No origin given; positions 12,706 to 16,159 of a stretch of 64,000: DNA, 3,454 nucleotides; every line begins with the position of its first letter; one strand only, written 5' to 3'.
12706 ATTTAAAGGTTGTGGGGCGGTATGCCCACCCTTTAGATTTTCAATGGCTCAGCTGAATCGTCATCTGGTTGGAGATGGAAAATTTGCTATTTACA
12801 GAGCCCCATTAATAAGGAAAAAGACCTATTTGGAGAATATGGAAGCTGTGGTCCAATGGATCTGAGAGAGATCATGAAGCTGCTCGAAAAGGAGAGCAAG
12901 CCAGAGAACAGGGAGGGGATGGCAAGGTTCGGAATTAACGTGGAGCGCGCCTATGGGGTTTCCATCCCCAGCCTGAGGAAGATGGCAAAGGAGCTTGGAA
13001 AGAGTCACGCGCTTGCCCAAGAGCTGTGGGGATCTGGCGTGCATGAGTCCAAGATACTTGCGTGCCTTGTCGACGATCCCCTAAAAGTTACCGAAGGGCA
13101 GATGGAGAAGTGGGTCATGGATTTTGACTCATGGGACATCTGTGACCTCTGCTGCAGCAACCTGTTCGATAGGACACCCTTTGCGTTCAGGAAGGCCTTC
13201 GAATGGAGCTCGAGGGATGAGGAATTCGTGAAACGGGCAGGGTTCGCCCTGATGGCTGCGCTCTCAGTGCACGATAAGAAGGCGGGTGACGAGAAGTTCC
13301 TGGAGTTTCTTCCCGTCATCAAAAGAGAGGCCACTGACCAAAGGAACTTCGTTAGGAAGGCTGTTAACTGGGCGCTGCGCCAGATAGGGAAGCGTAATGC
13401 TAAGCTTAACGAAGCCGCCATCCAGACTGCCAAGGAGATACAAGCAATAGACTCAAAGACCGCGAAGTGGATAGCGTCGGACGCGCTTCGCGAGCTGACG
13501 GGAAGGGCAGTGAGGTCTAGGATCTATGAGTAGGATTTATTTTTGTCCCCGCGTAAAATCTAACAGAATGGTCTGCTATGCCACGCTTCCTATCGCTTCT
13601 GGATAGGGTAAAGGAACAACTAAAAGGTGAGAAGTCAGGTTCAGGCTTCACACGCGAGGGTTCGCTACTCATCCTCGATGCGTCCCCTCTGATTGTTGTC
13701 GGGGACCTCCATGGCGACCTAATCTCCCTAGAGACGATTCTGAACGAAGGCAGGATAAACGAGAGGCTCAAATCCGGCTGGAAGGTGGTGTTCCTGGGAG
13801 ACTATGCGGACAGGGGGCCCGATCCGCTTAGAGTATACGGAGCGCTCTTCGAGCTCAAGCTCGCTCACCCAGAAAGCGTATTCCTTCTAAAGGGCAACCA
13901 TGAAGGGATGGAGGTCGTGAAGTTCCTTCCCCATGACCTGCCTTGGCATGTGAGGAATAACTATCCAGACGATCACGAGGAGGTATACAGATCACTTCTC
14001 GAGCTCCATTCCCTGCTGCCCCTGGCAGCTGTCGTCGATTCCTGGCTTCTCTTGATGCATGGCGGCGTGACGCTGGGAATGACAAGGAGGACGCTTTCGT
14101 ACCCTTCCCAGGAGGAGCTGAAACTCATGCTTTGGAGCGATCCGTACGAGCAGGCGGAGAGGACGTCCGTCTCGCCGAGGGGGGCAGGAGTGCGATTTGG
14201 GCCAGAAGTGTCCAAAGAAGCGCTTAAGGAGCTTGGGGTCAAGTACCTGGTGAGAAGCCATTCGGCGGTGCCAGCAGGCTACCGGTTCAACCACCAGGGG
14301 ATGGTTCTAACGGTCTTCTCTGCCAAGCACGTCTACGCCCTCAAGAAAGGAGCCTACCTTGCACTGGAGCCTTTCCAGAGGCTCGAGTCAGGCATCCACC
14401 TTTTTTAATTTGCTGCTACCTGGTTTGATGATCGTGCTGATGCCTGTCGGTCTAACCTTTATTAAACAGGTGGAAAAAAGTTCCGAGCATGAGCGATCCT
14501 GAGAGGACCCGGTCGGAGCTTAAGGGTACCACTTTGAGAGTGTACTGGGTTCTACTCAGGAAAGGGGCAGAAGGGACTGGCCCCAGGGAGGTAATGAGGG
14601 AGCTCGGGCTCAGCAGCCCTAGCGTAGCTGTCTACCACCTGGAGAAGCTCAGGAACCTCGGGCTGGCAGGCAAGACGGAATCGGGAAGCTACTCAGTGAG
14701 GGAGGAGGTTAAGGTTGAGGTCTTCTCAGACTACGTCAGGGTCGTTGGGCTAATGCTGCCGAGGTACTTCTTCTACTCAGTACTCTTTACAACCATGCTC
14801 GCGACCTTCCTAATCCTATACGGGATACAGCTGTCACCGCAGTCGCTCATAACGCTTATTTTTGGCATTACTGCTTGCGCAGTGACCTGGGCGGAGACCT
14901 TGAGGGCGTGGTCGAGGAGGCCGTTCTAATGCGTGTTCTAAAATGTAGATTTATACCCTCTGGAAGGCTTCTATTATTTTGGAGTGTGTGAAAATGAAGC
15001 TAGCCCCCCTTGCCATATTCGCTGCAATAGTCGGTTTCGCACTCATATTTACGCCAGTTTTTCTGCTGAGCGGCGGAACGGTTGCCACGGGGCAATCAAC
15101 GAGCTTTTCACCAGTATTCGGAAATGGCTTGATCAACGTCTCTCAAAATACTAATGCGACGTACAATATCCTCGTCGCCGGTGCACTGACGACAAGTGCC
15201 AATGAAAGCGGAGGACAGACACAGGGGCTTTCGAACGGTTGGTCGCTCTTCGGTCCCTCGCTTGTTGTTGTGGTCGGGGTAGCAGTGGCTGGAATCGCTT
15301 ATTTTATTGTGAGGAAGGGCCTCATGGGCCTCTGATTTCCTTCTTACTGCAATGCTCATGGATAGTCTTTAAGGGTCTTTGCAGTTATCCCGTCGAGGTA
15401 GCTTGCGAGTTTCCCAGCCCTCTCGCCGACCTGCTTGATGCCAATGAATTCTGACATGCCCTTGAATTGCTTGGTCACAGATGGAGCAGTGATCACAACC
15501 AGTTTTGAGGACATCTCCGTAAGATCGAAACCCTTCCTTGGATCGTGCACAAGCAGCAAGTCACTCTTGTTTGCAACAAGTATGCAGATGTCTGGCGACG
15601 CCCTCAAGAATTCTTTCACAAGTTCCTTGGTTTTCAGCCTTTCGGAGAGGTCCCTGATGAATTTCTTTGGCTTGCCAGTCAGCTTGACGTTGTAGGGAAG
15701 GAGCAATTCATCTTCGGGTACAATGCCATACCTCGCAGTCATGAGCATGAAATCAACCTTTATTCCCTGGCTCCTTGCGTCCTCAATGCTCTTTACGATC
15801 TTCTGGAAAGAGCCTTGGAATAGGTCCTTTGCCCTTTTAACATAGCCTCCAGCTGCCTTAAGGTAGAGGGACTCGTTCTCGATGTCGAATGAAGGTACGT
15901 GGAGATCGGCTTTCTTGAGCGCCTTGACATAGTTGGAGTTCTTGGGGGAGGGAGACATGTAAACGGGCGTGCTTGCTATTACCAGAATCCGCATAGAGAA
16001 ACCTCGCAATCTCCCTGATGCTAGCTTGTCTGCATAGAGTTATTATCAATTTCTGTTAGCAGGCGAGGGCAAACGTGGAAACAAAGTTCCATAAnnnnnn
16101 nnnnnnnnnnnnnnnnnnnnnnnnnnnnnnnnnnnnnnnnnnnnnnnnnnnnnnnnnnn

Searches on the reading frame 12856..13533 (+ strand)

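Call 3: search_protein_families(library=pfam, proteins=[window:12856-13533:+], max_evalue=0.01)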
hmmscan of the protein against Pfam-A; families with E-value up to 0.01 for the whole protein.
window:12856-13533:+ (225 aa): 1 family
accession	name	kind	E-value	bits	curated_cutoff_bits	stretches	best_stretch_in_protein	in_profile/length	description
PF08713.17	DNA_alkylation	-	5.4e-37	128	21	1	6-198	1-197/213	DNA alkylation repair enzyme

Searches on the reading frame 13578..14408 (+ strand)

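Call 3: search_protein_families(library=pfam, proteins=[window:13578-14408:+], max_evalue=0.01)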
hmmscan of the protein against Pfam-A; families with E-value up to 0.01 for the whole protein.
window:13578-14408:+ (276 aa): 1 family
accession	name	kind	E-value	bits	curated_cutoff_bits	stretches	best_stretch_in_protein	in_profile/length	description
PF00149.33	Metallophos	-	3.5e-24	86.7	21.5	1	37-231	2-190/191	Calcineurin-like phosphoesterase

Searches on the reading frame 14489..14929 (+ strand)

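Call 3: search_protein_families(library=pfam, proteins=[window:14489-14929:+], max_evalue=0.01)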
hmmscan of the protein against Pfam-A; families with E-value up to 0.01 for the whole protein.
window:14489-14929:+ (146 aa): 3 families
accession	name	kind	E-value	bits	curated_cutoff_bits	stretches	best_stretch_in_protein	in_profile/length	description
PF01726.22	LexA_DNA_bind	-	0.00053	20.2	23.7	1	33-59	29-55/65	LexA DNA binding domain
PF12840.13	HTH_20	-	0.0035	17.7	27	1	14-59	5-47/51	Helix-turn-helix domain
PF01022.26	HTH_5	-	0.0082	16.4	22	0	33-60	19-45/47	Bacterial regulatory protein, arsR family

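Call 4: search_protein_families(library=ncbifam, proteins=[window:14489-14929:+], max_evalue=0.01)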
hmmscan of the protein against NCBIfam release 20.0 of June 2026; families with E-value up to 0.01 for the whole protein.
window:14489-14929:+ (146 aa): 1 family
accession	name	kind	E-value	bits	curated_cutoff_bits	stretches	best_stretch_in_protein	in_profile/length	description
TIGR00498.1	lexA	equivalog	0.0093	15.6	110.95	0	33-71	29-67/203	transcriptional repressor LexA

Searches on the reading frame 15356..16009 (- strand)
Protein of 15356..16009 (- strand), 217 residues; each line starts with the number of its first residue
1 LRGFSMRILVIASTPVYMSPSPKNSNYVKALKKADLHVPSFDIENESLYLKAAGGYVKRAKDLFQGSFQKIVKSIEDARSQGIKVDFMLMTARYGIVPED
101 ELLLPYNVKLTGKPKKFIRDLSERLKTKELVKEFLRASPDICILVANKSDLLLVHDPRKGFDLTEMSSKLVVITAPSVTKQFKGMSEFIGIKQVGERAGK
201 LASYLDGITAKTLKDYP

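Call 3: search_protein_families(library=pfam, proteins=[window:15356-16009:-], max_evalue=0.01)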
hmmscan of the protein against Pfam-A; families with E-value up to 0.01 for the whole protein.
window:15356-16009:- (217 aa): 1 family
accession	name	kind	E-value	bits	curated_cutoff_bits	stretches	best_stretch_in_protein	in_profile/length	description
PF21818.3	DUF6884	-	0.00037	21.1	30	1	58-126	15-79/135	Family of unknown function (DUF6884)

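Call 4: search_protein_families(library=ncbifam, proteins=[window:15356-16009:-], max_evalue=0.01)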
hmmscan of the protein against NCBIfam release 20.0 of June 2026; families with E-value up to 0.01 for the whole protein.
window:15356-16009:- (217 aa): 0 families
